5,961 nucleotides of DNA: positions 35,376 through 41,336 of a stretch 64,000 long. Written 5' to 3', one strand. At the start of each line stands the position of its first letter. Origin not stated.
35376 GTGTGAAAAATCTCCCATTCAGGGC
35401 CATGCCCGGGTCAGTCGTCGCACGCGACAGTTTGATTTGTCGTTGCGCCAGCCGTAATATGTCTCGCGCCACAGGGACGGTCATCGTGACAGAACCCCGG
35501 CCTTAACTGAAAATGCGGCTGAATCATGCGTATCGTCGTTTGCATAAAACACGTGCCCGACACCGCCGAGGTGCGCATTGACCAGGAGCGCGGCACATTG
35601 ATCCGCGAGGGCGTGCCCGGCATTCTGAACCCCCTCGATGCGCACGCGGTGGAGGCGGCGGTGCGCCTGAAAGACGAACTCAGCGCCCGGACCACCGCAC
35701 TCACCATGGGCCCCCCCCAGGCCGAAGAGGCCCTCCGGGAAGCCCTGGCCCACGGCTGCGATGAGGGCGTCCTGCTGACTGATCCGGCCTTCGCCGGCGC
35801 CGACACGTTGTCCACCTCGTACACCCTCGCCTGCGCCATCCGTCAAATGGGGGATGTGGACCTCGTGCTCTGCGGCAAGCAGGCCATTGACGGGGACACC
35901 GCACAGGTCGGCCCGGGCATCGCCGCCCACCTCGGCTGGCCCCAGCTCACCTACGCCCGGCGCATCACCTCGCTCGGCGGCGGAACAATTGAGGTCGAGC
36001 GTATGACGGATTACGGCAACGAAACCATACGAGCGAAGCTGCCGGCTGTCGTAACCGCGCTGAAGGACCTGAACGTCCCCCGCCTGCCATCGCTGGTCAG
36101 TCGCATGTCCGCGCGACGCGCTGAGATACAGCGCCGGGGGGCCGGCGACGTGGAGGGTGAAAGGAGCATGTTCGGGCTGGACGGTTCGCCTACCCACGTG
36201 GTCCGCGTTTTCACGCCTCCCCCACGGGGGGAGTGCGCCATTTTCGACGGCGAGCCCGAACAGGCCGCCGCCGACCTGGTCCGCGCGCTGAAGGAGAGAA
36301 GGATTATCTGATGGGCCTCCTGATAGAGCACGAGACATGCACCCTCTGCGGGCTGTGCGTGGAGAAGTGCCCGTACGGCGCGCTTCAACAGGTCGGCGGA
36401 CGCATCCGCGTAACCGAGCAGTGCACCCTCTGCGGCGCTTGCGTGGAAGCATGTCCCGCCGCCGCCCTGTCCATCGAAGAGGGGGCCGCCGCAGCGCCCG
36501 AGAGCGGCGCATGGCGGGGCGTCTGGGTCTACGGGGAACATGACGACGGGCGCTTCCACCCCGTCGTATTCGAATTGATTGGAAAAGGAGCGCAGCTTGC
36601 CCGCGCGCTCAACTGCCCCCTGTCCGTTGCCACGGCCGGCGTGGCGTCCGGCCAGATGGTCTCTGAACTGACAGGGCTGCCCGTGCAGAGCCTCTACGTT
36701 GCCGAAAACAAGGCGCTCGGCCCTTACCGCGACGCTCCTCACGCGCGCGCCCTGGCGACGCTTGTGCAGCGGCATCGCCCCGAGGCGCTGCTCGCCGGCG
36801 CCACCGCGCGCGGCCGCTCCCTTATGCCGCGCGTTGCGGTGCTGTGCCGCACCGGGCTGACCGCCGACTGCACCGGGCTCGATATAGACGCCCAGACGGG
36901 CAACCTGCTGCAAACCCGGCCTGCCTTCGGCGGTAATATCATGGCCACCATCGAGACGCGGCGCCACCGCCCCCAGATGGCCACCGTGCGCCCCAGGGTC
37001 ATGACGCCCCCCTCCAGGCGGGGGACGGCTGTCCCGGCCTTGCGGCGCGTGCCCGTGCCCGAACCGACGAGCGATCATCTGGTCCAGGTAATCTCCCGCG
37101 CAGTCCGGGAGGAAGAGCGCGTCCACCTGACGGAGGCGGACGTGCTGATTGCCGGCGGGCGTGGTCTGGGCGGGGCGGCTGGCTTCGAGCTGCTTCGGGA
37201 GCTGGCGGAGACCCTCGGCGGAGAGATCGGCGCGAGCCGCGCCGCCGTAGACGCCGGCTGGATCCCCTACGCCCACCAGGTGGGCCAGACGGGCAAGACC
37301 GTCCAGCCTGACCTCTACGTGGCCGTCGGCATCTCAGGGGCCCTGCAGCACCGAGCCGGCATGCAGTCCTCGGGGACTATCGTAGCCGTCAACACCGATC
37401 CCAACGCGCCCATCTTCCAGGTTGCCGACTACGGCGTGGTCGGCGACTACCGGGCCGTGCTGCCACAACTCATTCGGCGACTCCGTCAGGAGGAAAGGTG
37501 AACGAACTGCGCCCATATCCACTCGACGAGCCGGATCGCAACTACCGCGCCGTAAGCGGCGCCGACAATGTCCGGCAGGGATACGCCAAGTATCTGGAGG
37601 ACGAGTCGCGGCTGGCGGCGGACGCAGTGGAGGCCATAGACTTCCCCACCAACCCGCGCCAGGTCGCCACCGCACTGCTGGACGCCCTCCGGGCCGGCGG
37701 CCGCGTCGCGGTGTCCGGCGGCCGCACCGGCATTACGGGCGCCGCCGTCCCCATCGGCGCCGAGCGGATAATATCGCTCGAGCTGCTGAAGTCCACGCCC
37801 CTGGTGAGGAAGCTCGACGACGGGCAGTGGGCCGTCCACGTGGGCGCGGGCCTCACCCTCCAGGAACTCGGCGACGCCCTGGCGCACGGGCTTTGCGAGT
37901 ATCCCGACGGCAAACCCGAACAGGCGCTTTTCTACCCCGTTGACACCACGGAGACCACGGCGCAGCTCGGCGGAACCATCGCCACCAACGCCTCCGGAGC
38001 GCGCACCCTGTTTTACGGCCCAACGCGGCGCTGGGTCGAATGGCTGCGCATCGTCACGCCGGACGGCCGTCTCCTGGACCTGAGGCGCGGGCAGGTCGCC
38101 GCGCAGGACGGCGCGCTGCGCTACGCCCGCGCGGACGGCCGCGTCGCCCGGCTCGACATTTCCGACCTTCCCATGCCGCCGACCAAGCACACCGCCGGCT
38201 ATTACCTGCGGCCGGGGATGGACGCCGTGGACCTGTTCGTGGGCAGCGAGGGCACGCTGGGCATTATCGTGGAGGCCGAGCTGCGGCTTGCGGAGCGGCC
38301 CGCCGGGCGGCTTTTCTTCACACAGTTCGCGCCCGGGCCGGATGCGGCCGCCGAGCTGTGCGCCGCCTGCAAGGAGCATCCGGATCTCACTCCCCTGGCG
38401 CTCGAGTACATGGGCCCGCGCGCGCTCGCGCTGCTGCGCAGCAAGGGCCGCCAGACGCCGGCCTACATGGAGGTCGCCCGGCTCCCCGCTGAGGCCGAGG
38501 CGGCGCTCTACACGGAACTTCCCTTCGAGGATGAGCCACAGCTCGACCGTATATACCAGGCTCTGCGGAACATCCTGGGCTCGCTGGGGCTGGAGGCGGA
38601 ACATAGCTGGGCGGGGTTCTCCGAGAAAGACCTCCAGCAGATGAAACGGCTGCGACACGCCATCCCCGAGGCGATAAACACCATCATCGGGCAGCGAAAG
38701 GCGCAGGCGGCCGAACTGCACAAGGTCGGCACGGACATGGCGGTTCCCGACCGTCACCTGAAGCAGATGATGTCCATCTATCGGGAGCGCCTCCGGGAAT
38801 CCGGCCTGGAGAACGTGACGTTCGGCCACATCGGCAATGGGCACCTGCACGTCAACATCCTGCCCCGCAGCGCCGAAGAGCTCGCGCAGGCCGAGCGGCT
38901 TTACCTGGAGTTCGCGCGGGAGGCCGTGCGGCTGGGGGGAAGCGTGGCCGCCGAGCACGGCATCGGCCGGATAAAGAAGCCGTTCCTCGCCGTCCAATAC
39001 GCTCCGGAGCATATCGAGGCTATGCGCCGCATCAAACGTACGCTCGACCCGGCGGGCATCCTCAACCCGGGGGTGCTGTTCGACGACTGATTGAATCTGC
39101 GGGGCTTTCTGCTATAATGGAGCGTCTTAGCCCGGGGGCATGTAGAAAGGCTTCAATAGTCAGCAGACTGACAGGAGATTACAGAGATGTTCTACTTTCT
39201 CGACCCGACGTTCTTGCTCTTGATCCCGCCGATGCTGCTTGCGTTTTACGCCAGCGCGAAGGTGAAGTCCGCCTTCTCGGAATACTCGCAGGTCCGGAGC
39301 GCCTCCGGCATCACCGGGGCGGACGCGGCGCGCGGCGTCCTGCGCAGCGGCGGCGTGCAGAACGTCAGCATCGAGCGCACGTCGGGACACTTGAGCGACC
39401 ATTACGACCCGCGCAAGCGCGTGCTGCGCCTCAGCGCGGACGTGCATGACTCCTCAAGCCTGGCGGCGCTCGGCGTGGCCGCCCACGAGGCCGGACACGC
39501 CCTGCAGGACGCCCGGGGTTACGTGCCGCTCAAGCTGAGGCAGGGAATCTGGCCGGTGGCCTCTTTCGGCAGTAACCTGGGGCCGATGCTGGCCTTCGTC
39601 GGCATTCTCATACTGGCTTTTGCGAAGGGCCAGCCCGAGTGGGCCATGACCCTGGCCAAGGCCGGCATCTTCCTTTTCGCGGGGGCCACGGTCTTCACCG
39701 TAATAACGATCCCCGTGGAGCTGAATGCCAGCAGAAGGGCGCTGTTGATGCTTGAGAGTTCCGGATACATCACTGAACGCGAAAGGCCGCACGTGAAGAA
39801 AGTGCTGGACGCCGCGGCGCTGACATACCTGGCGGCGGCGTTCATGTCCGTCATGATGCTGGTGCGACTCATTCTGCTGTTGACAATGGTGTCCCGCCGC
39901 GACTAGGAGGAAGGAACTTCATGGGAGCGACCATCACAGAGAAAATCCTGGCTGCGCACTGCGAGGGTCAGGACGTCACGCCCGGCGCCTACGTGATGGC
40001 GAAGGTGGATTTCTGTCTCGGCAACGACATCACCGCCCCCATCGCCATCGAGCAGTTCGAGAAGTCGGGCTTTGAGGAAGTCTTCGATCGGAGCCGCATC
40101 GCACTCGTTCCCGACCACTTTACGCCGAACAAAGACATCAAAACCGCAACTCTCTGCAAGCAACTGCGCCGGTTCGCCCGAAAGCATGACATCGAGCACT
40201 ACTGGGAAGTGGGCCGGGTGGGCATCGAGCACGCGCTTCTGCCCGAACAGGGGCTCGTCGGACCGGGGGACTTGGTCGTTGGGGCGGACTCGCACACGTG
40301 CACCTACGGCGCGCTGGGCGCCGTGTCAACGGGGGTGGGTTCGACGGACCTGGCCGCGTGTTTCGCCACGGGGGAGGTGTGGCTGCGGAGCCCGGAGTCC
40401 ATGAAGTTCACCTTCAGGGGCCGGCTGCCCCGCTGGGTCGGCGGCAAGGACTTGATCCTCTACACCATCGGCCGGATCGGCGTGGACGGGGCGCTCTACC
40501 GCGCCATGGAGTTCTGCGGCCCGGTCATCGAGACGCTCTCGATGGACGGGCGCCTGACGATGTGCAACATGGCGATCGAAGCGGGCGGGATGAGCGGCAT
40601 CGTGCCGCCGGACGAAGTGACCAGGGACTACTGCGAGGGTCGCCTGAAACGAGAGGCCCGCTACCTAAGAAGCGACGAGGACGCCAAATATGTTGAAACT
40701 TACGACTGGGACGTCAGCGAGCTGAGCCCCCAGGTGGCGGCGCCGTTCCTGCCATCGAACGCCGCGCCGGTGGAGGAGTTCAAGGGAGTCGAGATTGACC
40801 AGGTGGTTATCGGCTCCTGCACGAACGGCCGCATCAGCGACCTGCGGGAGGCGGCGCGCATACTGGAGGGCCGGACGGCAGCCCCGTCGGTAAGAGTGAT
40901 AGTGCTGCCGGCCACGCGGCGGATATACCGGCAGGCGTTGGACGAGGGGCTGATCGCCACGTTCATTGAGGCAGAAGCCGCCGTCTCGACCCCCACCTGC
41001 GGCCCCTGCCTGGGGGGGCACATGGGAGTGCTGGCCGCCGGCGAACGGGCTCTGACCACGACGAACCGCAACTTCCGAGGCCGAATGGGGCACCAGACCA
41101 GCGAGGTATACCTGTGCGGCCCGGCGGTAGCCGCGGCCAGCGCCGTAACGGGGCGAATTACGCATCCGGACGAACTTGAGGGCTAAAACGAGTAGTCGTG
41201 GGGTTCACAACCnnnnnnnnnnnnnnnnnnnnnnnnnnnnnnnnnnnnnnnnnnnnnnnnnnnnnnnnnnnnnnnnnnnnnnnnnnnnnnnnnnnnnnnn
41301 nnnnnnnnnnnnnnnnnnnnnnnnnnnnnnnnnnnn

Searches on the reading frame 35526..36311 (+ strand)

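Call 36: search_protein_families(library=pfam, proteins=[window:35526-36311:+], max_evalue=1)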
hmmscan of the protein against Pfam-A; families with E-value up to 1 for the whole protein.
window:35526-36311:+ (261 aa): 1 family
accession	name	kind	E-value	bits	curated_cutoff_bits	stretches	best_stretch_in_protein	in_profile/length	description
PF01012.27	ETF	-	1.3e-44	152.6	26.7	1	24-204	3-176/181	Electron transfer flavoprotein domain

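Call 88: search_protein_families(library=ncbifam, proteins=[window:35526-36311:+], max_evalue=1e-10)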
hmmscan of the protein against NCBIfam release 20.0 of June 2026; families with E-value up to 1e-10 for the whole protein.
window:35526-36311:+ (261 aa): 5 families
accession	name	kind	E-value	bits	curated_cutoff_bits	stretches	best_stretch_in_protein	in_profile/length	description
NF040731.1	flavo_sub_EftB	exception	2.3e-87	292.7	445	1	2-261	1-260/260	electron transfer flavoprotein subunit beta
NF042971.1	AcrlCoAredClosAcrB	equivalog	9.8e-68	228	475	1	1-261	1-266/266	acryloyl-CoA reductase electron transfer subunit gamma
NF002888.0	PRK03359.1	subfamily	3.4e-28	98.7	219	1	1-213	1-215/256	putative electron transfer flavoprotein FixA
NF008998.0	PRK12342.1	equivalog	6.8e-27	94.4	338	1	1-257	1-251/254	electron transfer flavoprotein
TIGR04503.1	mft_etfB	hypoth_equivalog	9.8e-23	80.9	200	1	3-235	1-245/290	mycofactocin-associated electron transfer flavoprotein beta subunit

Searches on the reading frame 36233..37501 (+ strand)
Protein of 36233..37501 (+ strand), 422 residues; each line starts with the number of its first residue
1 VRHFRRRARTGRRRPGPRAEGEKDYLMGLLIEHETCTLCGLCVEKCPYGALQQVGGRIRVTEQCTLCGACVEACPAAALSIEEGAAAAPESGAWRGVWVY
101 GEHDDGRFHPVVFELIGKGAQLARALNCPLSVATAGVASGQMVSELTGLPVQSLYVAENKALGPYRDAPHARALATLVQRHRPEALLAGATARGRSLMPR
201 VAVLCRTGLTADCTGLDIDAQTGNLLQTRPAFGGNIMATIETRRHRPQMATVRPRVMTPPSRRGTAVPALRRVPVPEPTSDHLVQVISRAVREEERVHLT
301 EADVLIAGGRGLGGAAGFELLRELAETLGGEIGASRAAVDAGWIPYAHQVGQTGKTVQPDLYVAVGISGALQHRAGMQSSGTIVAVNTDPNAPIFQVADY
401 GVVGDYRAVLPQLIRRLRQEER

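Call 3: search_protein_families(library=pfam, proteins=[window:36233-37501:+], max_evalue=0.001)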
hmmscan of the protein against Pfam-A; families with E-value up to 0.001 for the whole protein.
window:36233-37501:+ (422 aa): 15 families
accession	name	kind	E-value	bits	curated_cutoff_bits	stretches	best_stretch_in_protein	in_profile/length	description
PF01012.27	ETF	-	1.2e-38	133.2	26.7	1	97-277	1-180/181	Electron transfer flavoprotein domain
PF00766.25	ETF_alpha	-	2.6e-35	120.7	27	1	299-378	2-81/81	Electron transfer flavoprotein FAD-binding domain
PF00037.32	Fer4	-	4.8e-14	51.9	21.1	2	31-51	3-23/24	4Fe-4S binding domain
PF12838.12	Fer4_7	-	4.2e-11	43.6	27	2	63-84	1-22/52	4Fe-4S dicluster domain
PF12797.12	Fer4_2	-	6.7e-10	38.7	24.5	2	60-76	6-22/22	4Fe-4S binding domain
PF13237.11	Fer4_10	-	9.3e-10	38.7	25.5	1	30-75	3-53/53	4Fe-4S dicluster domain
PF13183.11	Fer4_8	-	1.3e-09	38.9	27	0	14-49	35-67/68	4Fe-4S dicluster domain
PF12837.12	Fer4_6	-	2.1e-09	37.3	25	2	32-51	5-24/24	4Fe-4S binding domain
PF13187.11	Fer4_9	-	3.5e-09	37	27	1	36-78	2-51/52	4Fe-4S dicluster domain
PF13484.11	Fer4_16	-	1.3e-07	32.7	30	0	63-83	1-21/66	4Fe-4S double cluster binding domain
PF12800.12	Fer4_4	-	2.3e-06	27.9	24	0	34-49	2-17/17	4Fe-4S binding domain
PF12798.12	Fer4_3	-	8.4e-06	26.7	27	0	36-50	1-15/15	4Fe-4S binding domain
PF14697.11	Fer4_21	-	0.00015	22.3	35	1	31-76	3-53/59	4Fe-4S dicluster domain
PF13534.11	Fer4_17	-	0.00079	20.4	22.2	0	32-49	42-59/61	4Fe-4S dicluster domain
PF13459.11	Fer4_15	-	0.00087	20.4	22.4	0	31-47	3-19/66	4Fe-4S single cluster domain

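Call 88: search_protein_families(library=ncbifam, proteins=[window:36233-37501:+], max_evalue=1e-10)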
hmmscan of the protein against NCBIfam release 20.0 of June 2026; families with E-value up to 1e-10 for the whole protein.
window:36233-37501:+ (422 aa): 6 families
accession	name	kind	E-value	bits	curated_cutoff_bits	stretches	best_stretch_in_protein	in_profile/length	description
NF042970.1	AcrlCoAredClosAcrA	equivalog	4.2e-87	292.6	600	2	223-418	158-358/360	acryloyl-CoA reductase electron transfer subunit beta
NF038209.1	mft_etfA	equivalog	1.2e-44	152.9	240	1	143-417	38-302/303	mycofactocin-associated electron transfer flavoprotein alpha subunit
NF008884.0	PRK11916.1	equivalog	1.2e-36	126.7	528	1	142-417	40-310/312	electron transfer flavoprotein subunit alpha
NF002889.0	PRK03363.1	equivalog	6.6e-28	97.9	549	1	289-416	182-310/313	electron transfer flavoprotein subunit alpha/FixB family protein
NF051845.1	EtFlavAlphaProt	equivalog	1.4e-27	96.8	600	1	292-420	277-402/406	electron transfer flavoprotein subunit alpha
NF038196.1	ferrodoxin_EFR1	subfamily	5.8e-11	42.9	75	1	33-83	183-233/242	EFR1 family ferrodoxin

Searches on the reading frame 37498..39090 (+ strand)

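Call 3: search_protein_families(library=pfam, proteins=[window:37498-39090:+], max_evalue=0.001)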
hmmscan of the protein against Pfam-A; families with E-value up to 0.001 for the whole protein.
window:37498-39090:+ (530 aa): 2 families
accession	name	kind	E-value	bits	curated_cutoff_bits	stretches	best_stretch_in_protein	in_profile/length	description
PF02913.24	FAD-oxidase_C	-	3.7e-42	145.2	21.2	1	280-525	14-246/248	FAD linked oxidases, C-terminal domain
PF01565.28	FAD_binding_4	-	1.2e-20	74.1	26.4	1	46-195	3-138/139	FAD binding domain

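Call 88: search_protein_families(library=ncbifam, proteins=[window:37498-39090:+], max_evalue=1e-10)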
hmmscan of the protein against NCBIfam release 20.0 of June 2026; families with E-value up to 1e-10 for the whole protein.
window:37498-39090:+ (530 aa): 3 families
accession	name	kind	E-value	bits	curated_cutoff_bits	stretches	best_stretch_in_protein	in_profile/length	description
TIGR00387.1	glcD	equivalog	3.3e-48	164.5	567.9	1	238-525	144-412/413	glycolate oxidase subunit GlcD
NF008408.0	PRK11230.1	equivalog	9.2e-23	80.4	897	1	238-525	201-469/499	glycolate oxidase subunit GlcD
NF049975.1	2HglutDHaseYdiJ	equivalog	1.6e-18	65.9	1350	1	73-526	84-538/1018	D-2-hydroxyglutarate dehydrogenase YdiJ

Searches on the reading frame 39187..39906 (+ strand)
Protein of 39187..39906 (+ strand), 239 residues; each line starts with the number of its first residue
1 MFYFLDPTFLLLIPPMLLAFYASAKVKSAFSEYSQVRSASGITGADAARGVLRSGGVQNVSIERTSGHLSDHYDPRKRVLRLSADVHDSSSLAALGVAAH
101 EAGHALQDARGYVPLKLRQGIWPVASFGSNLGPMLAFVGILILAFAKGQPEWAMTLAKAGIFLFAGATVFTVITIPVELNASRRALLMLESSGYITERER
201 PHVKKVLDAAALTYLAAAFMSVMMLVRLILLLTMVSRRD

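Call 3: search_protein_families(library=pfam, proteins=[window:39187-39906:+], max_evalue=0.001)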
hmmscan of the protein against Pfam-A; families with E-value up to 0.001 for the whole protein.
window:39187-39906:+ (239 aa): 1 family
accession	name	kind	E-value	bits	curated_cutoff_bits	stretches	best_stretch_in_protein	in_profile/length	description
PF04298.18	Zn_peptidase_2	-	8.4e-83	277.6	27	1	8-232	1-217/218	Putative neutral zinc metallopeptidase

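Call 88: search_protein_families(library=ncbifam, proteins=[window:39187-39906:+], max_evalue=1e-10)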
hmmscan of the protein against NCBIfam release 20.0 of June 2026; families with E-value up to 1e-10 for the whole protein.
window:39187-39906:+ (239 aa): 0 families

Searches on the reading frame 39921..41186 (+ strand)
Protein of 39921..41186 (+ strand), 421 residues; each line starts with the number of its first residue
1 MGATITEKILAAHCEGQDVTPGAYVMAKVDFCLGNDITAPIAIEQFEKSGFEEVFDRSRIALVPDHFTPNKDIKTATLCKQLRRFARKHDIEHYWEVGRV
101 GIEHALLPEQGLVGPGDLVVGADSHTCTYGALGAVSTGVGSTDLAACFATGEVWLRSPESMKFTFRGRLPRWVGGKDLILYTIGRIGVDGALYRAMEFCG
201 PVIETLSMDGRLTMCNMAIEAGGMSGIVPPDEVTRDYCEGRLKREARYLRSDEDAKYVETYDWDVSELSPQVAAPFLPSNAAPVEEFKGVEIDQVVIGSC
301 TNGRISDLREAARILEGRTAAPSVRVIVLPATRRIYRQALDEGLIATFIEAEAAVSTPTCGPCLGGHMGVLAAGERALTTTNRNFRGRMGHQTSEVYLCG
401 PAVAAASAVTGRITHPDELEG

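Call 3: search_protein_families(library=pfam, proteins=[window:39921-41186:+], max_evalue=0.001)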
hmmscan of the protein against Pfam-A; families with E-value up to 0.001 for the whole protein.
window:39921-41186:+ (421 aa): 1 family
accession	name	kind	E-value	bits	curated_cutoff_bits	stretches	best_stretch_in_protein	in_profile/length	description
PF00330.25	Aconitase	-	4.7e-102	342.8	28.7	2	7-287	1-306/463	Aconitase family (aconitate hydratase)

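Call 6: search_protein_families(library=ncbifam, proteins=[window:39921-41186:+], max_evalue=0.00001)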
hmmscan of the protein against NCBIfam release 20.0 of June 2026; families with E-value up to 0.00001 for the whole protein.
window:39921-41186:+ (421 aa): 19 families
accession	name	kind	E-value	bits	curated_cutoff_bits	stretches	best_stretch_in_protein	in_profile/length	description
TIGR02083.1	LEU2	equivalog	3.4e-197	655.5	610.65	1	4-419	2-419/419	3-isopropylmalate dehydratase large subunit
NF001614.1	PRK00402.1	subfamily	1.8e-190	633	385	1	4-416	2-414/415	aconitase/3-isopropylmalate dehydratase large subunit family protein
TIGR01343.1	hacA_fam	subfamily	3.4e-170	566.1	385.7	1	4-417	1-412/412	homoaconitate hydratase family protein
TIGR02086.1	IPMI_arch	subfamily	2.7e-153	510.5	410.15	1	4-417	2-410/411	3-isopropylmalate dehydratase/homoaconitate hydratase family large subunit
NF040615.1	HacA_Meth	equivalog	9e-133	443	550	1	4-415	2-417/419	homoaconitase large subunit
NF009116.0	PRK12466.1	subfamily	6.4e-102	341.5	531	2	3-286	5-305/472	3-isopropylmalate dehydratase large subunit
NF005558.0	PRK07229.1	equivalog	6.5e-100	335.5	612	1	1-419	1-415/647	aconitate hydratase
NF004016.0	PRK05478.1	subfamily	2e-89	300.3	510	2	2-285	3-302/468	3-isopropylmalate dehydratase large subunit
TIGR01342.1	acon_putative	hypoth_equivalog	1.1e-86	291.5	719.15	1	4-419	1-412/655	putative aconitate hydratase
TIGR00170.1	leuC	equivalog_domain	7.4e-78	262.2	560.25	2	2-286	2-302/466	3-isopropylmalate dehydratase large subunit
TIGR00139.1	h_aconitase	equivalog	3.4e-73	247.2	529.9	2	4-242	3-244/709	homoaconitase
TIGR01340.1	aconitase_mito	equivalog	7.3e-43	146.9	825.35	1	18-414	45-473/745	aconitate hydratase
NF006690.0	PRK09238.1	equivalog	4.1e-40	137.5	782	2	245-418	645-816/852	bifunctional aconitate hydratase 2/2-methylisocitrate dehydratase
NF008503.0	PRK11413.1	equivalog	1.1e-34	119.5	641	2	112-287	138-314/753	hydratase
TIGR00117.1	acnB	equivalog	1.4e-28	99.2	1287.2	1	247-418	646-814/844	bifunctional aconitate hydratase 2/2-methylisocitrate dehydratase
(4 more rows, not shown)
